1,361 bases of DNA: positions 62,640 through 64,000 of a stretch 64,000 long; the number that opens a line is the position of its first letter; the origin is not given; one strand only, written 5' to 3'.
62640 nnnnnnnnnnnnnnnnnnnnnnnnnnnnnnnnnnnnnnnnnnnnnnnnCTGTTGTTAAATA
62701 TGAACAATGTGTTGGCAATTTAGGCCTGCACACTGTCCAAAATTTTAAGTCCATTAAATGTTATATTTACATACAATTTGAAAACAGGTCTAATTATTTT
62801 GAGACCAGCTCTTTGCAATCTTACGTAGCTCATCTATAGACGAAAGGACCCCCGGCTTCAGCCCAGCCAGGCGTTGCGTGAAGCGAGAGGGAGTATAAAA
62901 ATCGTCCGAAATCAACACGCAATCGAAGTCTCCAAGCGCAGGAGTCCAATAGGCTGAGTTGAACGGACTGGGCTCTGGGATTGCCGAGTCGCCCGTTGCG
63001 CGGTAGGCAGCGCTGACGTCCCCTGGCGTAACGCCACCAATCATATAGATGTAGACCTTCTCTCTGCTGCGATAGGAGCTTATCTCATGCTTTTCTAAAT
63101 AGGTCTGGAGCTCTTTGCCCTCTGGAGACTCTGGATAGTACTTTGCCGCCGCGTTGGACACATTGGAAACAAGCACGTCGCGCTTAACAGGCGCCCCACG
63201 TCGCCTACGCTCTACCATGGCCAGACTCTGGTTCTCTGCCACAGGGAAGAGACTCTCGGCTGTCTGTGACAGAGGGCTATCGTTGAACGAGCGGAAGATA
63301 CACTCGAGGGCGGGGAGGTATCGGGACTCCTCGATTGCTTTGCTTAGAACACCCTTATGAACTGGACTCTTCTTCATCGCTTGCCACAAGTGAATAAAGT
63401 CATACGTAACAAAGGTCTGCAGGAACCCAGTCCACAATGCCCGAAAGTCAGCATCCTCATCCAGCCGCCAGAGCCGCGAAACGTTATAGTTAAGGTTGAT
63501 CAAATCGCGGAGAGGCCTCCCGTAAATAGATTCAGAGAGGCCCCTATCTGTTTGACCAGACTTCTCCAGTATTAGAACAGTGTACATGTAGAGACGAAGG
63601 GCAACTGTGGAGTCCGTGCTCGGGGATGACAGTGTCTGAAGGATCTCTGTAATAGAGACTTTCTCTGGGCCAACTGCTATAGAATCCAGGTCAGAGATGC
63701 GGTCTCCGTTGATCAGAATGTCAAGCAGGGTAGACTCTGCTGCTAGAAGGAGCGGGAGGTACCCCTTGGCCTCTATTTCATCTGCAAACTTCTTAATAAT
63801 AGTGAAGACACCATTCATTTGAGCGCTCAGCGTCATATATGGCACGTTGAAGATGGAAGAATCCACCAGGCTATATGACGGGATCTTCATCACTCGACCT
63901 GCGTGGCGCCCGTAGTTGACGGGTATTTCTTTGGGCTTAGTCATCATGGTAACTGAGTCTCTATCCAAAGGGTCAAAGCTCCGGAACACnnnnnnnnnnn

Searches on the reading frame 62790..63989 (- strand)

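Call 71: search_protein_families(library=pfam, proteins=[window:62790-63989:-], max_evalue=0.001)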
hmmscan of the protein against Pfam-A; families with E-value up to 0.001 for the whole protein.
window:62790-63989:- (399 aa): 1 family
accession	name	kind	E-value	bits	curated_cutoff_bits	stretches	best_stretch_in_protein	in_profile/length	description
PF00995.28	Sec1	-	0.00082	19.1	30.7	0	113-371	366-573/575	Sec1 family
